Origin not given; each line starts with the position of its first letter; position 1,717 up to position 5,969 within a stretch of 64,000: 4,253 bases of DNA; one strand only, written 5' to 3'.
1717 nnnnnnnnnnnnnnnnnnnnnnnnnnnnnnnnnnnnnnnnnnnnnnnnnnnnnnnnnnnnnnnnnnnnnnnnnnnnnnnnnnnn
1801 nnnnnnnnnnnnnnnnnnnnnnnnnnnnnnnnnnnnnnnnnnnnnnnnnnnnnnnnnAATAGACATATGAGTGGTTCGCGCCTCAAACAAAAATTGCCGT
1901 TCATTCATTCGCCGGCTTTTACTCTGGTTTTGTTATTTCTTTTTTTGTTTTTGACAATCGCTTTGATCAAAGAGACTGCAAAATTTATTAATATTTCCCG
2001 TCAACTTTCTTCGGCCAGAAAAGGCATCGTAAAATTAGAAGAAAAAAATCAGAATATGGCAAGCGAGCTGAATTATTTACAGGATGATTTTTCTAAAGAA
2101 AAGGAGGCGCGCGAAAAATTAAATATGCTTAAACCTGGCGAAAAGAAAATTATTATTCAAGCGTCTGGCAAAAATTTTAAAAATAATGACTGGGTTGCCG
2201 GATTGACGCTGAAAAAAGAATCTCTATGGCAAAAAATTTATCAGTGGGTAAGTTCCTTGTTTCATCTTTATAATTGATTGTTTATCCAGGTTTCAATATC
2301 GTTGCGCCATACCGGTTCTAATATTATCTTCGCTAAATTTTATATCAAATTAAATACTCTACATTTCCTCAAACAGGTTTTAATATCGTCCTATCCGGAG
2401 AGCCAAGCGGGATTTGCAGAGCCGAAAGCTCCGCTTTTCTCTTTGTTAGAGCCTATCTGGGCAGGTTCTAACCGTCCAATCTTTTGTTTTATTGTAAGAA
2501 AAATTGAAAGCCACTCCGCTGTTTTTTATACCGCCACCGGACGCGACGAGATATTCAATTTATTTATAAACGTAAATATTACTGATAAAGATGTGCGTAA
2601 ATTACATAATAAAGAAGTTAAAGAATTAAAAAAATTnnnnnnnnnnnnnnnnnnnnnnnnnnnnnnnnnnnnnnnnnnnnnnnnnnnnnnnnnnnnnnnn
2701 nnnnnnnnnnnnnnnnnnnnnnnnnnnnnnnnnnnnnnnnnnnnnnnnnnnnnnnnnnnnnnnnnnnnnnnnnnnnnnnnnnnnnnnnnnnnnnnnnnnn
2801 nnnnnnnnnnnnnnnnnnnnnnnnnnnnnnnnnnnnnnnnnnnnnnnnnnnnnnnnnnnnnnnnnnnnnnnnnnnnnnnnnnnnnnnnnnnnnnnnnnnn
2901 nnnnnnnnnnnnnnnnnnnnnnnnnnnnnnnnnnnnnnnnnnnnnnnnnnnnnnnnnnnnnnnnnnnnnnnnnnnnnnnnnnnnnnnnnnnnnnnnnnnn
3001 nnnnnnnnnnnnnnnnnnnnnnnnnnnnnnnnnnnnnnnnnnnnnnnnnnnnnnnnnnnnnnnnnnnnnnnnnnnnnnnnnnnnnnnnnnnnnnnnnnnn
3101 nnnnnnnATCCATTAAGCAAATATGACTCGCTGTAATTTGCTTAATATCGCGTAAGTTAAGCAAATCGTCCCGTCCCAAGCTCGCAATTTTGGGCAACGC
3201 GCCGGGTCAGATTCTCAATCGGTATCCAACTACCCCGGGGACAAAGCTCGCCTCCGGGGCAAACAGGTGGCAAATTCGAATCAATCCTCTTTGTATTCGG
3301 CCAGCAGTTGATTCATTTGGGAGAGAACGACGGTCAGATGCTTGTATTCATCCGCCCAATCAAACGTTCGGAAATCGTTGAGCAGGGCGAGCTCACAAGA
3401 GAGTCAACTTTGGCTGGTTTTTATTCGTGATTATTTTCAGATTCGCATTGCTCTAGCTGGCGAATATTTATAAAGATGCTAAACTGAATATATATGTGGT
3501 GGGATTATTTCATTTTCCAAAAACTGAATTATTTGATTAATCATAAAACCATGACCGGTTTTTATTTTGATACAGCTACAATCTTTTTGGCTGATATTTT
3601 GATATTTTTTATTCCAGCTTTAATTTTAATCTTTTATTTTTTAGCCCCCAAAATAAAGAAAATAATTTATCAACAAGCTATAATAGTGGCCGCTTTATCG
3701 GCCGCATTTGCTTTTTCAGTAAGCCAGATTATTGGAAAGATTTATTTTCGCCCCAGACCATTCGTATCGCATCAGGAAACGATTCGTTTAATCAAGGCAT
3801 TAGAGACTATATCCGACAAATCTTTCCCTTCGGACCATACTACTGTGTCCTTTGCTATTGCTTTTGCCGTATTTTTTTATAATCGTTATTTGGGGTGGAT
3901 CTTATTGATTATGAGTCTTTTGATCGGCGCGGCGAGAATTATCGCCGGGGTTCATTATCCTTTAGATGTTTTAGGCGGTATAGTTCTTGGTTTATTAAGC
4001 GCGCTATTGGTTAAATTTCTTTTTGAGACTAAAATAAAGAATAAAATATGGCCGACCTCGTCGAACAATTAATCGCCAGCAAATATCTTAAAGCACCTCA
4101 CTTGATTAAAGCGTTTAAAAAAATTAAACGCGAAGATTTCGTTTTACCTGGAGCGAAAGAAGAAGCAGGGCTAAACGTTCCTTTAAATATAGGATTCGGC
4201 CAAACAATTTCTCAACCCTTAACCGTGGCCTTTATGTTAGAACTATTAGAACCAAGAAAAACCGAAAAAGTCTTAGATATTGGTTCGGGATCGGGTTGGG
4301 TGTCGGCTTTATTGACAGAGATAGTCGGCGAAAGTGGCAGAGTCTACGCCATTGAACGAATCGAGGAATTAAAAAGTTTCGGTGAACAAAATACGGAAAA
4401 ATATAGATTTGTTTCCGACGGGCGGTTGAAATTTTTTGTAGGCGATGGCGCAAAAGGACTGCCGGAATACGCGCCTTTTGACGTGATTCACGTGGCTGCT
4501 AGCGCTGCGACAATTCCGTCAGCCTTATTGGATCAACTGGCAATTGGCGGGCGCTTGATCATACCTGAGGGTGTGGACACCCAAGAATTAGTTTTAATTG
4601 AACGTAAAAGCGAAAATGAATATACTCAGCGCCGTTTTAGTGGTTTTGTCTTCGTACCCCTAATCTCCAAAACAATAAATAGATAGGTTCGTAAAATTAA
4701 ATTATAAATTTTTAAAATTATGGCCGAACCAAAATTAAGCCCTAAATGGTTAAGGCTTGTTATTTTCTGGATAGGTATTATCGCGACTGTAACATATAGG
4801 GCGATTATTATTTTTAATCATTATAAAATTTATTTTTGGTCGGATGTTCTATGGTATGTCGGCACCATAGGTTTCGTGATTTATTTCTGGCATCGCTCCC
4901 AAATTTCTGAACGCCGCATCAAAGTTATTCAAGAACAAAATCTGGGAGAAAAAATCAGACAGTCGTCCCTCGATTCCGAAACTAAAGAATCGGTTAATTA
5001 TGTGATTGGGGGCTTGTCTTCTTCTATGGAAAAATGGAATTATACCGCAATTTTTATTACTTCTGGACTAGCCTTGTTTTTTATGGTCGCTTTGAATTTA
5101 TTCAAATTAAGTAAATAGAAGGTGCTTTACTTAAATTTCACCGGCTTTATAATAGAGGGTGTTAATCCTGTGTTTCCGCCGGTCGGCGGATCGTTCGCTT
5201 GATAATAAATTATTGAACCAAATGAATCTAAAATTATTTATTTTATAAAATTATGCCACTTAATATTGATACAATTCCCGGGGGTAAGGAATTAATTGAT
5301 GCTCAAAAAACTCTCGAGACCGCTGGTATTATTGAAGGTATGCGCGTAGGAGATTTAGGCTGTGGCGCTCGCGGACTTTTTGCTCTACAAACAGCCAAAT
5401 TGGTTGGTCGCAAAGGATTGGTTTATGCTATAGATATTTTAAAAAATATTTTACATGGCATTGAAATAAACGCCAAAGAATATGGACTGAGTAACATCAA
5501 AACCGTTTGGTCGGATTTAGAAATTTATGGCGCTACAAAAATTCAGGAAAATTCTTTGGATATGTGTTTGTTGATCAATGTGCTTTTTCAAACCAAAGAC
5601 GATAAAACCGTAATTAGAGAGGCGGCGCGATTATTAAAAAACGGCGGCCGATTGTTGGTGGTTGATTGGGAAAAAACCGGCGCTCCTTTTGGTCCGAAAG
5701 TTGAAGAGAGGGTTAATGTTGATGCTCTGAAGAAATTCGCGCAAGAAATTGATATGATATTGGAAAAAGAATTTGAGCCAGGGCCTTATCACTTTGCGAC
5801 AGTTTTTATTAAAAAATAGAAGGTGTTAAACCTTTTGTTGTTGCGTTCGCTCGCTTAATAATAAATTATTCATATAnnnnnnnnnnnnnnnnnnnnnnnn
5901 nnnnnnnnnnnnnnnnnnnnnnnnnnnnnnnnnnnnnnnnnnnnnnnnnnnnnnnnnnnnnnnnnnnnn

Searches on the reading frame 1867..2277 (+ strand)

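Call 69: search_protein_families(library=pfam, proteins=[window:1867-2277:+], max_evalue=0.001)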
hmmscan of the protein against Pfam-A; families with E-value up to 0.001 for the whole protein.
window:1867-2277:+ (136 aa): 1 family
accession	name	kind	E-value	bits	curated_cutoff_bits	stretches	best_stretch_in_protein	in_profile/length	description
PF04977.20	DivIC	-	5.5e-12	45.8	28.9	1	22-96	1-76/80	Septum formation initiator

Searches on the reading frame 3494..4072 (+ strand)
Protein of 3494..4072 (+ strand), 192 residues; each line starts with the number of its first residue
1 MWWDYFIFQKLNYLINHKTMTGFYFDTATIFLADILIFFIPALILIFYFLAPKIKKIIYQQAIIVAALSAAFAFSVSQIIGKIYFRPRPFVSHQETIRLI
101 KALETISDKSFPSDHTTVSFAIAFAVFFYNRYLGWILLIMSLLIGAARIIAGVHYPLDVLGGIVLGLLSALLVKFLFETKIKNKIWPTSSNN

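Call 69: search_protein_families(library=pfam, proteins=[window:3494-4072:+], max_evalue=0.001)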
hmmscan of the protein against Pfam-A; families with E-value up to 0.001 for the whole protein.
window:3494-4072:+ (192 aa): 3 families
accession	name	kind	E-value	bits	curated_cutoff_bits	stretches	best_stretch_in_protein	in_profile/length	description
PF01569.27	PAP2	-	9.1e-23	80.9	27.2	1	65-180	4-128/130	PAP2 superfamily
PF14378.12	PAP2_3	-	8.2e-09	36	27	1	43-172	72-190/190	PAP2 superfamily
PF14360.12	PAP2_C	-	0.00012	23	27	1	113-169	8-68/74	PAP2 superfamily C-terminal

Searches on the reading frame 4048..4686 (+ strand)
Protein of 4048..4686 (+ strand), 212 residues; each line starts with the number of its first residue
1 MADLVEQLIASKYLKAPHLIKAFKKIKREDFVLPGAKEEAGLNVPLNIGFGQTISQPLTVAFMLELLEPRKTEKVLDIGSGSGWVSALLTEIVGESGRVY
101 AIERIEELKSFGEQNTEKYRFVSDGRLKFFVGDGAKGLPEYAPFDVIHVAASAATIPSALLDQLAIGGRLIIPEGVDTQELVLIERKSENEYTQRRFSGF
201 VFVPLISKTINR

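Call 69: search_protein_families(library=pfam, proteins=[window:4048-4686:+], max_evalue=0.001)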
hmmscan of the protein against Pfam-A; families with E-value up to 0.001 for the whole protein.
window:4048-4686:+ (212 aa): 4 families
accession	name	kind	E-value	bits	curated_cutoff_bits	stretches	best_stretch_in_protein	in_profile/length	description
PF01135.25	PCMT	-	8.4e-56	189.5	20.3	1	3-208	5-208/210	Protein-L-isoaspartate(D-aspartate) O-methyltransferase (PCMT)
PF13847.12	Methyltransf_31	-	1.2e-08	35.2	27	1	71-176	3-113/145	Methyltransferase domain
PF13649.12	Methyltransf_25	-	8.3e-06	26.8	27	1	75-156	1-77/97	Methyltransferase domain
PF01209.24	Ubie_methyltran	-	0.00043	20.1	20.1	1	62-149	38-122/233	ubiE/COQ5 methyltransferase family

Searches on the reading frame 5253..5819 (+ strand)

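Call 69: search_protein_families(library=pfam, proteins=[window:5253-5819:+], max_evalue=0.001)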
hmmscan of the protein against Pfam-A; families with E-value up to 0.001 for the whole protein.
window:5253-5819:+ (188 aa): 7 families
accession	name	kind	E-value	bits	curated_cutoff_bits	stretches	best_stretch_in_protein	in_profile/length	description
PF13847.12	Methyltransf_31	-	1.3e-13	51.3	27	1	28-140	3-113/145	Methyltransferase domain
PF08241.18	Methyltransf_11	-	1.9e-11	44.9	21.2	1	34-136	2-95/95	Methyltransferase domain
PF01209.24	Ubie_methyltran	-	6.4e-11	42.5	20.1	1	19-142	38-157/233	ubiE/COQ5 methyltransferase family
PF13649.12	Methyltransf_25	-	1.8e-09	38.6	27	1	34-132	3-97/97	Methyltransferase domain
PF05175.20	MTS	-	5.5e-07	29.8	23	1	28-144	31-146/170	Methyltransferase small domain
PF01135.25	PCMT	-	8.4e-05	22.9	20.3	1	21-88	66-132/210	Protein-L-isoaspartate(D-aspartate) O-methyltransferase (PCMT)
PF08242.18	Methyltransf_12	-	0.00027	22.1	30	1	34-134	2-98/98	Methyltransferase domain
